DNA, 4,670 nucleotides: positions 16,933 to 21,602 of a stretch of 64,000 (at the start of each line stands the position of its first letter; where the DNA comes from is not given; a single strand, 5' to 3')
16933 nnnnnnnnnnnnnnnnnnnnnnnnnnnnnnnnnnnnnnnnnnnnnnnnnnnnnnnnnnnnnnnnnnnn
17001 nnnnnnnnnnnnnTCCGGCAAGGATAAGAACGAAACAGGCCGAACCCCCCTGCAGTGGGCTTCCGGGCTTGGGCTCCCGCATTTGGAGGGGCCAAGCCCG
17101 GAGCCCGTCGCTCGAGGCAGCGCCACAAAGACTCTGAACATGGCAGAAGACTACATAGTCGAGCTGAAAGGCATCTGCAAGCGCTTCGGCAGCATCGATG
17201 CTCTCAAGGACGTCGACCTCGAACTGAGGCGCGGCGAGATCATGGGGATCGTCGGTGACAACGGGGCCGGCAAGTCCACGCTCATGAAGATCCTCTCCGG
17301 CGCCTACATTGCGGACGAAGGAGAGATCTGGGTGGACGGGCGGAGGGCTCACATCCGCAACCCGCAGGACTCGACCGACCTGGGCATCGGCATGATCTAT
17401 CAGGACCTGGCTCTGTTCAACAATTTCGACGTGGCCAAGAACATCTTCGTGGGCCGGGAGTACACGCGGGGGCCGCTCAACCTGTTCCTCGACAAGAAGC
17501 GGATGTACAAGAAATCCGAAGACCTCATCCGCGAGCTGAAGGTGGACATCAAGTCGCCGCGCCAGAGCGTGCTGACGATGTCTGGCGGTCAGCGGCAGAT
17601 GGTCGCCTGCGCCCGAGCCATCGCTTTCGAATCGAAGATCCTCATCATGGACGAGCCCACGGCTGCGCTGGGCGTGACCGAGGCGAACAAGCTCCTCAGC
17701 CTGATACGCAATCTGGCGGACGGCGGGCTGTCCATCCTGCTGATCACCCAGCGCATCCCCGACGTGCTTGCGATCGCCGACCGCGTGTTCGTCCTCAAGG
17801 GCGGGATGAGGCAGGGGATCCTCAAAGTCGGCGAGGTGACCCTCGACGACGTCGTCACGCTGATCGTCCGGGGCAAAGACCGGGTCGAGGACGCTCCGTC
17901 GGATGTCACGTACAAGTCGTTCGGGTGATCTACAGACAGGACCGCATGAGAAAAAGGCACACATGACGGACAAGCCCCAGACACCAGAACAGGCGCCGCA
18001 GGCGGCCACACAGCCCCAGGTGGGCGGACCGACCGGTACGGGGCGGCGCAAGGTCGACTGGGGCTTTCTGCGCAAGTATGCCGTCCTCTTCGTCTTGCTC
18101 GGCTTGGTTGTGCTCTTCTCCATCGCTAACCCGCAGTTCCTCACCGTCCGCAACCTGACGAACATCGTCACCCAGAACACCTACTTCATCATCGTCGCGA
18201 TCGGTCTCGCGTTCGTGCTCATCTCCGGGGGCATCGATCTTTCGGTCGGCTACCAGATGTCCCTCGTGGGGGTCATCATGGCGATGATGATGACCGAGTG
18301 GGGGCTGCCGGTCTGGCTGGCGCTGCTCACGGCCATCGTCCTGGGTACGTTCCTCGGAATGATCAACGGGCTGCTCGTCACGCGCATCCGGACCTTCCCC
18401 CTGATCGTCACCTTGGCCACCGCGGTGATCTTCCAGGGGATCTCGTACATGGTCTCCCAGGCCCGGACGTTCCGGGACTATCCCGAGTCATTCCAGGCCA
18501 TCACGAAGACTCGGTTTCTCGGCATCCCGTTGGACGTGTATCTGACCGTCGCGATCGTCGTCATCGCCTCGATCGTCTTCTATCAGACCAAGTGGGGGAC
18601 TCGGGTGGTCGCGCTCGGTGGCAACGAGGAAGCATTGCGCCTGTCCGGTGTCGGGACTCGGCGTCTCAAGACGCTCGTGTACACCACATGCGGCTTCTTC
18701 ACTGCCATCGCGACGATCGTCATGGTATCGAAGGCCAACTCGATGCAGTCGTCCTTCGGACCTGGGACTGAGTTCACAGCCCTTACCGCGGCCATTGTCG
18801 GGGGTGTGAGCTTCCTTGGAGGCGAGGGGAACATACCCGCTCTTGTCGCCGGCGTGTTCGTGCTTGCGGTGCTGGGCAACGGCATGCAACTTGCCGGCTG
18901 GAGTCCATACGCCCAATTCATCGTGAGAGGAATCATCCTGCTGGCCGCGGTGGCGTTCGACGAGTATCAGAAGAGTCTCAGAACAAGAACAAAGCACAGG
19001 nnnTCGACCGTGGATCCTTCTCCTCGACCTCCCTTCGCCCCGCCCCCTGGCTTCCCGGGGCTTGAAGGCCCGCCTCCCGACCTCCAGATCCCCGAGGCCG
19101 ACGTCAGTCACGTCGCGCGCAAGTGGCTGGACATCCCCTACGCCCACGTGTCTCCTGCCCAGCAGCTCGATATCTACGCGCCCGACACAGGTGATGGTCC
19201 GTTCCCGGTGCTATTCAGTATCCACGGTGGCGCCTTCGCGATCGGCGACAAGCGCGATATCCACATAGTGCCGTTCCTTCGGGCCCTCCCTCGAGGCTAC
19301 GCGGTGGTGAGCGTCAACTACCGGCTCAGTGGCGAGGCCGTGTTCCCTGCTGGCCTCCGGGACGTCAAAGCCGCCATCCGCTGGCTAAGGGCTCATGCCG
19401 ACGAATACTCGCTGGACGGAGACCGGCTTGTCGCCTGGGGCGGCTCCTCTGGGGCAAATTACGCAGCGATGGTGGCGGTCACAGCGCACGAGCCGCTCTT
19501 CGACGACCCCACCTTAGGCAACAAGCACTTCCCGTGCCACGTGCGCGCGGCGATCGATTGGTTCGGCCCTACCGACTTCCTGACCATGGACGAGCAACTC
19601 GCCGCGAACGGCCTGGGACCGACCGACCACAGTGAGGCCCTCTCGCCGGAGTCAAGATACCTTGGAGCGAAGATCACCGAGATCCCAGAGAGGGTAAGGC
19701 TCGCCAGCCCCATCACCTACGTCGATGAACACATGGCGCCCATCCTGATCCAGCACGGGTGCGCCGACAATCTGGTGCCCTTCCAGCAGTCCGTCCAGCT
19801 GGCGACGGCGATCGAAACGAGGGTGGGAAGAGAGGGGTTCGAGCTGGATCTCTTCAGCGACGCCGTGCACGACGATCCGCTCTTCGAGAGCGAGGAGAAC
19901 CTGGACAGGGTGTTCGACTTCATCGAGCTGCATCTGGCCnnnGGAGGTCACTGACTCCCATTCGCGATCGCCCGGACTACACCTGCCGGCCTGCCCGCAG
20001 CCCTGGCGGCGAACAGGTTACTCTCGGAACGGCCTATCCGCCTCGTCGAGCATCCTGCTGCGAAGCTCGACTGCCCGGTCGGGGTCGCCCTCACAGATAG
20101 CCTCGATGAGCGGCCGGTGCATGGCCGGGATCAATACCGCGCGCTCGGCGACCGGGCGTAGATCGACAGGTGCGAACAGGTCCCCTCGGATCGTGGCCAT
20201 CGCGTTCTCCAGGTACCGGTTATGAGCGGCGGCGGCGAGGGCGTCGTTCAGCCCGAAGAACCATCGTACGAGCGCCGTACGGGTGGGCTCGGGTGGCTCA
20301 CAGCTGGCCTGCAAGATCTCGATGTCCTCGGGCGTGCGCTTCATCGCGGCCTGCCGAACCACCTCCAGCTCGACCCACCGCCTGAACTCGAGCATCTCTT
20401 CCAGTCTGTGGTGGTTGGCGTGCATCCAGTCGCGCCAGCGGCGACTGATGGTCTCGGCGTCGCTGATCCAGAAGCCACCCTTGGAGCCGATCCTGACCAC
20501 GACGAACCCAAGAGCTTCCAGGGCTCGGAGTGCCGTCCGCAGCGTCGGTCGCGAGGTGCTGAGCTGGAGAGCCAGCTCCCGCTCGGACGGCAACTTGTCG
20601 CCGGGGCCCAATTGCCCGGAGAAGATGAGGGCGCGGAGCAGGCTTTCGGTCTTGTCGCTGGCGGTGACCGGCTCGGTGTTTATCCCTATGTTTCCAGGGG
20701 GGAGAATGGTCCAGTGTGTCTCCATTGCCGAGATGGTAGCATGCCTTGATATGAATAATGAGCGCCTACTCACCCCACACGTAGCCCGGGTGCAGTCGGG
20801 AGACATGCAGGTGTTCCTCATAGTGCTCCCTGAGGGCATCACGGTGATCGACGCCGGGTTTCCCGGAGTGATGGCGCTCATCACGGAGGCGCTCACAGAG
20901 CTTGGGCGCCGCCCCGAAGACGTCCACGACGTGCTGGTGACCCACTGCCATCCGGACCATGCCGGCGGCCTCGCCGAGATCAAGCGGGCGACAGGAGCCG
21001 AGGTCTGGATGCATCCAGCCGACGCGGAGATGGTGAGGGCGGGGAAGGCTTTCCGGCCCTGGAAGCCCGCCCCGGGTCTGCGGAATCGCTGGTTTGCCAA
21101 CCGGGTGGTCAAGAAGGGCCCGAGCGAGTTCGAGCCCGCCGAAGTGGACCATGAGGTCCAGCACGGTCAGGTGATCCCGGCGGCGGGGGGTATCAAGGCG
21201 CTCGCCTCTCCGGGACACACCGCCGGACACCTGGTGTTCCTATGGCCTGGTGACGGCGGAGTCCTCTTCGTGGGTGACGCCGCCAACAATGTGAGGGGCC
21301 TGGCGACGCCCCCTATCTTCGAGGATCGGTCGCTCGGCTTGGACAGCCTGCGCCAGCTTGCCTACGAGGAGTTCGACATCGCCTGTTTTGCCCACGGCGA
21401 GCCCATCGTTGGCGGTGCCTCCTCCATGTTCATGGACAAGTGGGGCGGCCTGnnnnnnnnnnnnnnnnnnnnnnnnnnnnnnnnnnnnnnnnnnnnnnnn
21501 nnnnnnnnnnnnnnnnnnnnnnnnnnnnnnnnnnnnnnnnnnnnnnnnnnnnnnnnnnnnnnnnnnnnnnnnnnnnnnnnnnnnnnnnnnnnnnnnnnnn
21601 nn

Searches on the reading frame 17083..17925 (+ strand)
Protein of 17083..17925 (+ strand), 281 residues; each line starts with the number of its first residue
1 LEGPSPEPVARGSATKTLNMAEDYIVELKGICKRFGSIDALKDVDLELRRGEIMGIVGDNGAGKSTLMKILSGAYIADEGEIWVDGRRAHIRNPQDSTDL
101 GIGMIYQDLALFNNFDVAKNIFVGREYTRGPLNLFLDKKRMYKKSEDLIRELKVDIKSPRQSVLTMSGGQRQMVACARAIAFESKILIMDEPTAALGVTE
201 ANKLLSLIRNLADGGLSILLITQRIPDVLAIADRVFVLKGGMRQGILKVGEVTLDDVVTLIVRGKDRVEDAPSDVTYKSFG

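Call 23: search_protein_families(library=pfam, proteins=[window:17083-17925:+])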
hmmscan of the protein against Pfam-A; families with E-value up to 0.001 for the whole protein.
window:17083-17925:+ (281 aa): 5 families
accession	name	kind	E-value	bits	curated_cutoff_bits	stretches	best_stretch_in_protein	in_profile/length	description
PF00005.33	ABC_tran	-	2.9e-32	112.6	25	1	41-194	1-137/137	ABC transporter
PF02463.25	SMC_N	-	4e-07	30.1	40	1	52-221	25-195/220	RecF/RecN/SMC N terminal domain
PF13304.12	AAA_21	-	4.9e-06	27.3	27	1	53-121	1-82/304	AAA domain, putative AbiEii toxin, Type IV TA system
PF09818.15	ABC_ATPase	-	3.6e-05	23.4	23.2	0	47-75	76-104/283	P-loop domain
PF13476.12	AAA_23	-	8.8e-05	23.7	27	1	33-72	5-40/201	AAA domain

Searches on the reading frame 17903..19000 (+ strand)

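Call 23: search_protein_families(library=pfam, proteins=[window:17903-19000:+])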
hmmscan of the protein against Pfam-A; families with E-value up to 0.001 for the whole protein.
window:17903-19000:+ (366 aa): 1 family
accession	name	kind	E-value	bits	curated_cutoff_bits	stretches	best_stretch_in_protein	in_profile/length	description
PF02653.21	BPD_transp_2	-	2.8e-38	132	26.8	1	85-349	2-268/269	Branched-chain amino acid transport system / permease component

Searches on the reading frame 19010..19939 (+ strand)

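Call 23: search_protein_families(library=pfam, proteins=[window:19010-19939:+])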
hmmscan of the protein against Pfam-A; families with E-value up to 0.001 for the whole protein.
window:19010-19939:+ (310 aa): 5 families
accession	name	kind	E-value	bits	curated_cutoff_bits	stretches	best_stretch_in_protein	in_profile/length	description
PF20434.5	BD-FAE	-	2.7e-61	207.3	26.8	1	53-267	1-214/215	BD-FAE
PF07859.19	Abhydrolase_3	-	2e-17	64.1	25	1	69-162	2-95/210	alpha/beta hydrolase fold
PF00326.27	Peptidase_S9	-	8.8e-14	51.9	22.6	2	214-308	114-209/213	Prolyl oligopeptidase family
PF00135.34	COesterase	-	1.7e-10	40.9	27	1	53-160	88-205/515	Carboxylesterase family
PF02129.25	Peptidase_S15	-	2.8e-06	27.7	23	1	53-163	7-120/262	X-Pro dipeptidyl-peptidase (S15 family)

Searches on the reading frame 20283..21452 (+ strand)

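Call 23: search_protein_families(library=pfam, proteins=[window:20283-21452:+])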
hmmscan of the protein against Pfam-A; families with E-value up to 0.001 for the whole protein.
window:20283-21452:+ (390 aa): 2 families
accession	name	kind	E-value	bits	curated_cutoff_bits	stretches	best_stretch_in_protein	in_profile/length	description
PF00753.33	Lactamase_B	-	4.6e-26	92.4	22.7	1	177-371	8-196/196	Metallo-beta-lactamase superfamily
PF12706.13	Lactamase_B_2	-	2.2e-05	24.6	27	1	189-268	5-87/200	Beta-lactamase superfamily domain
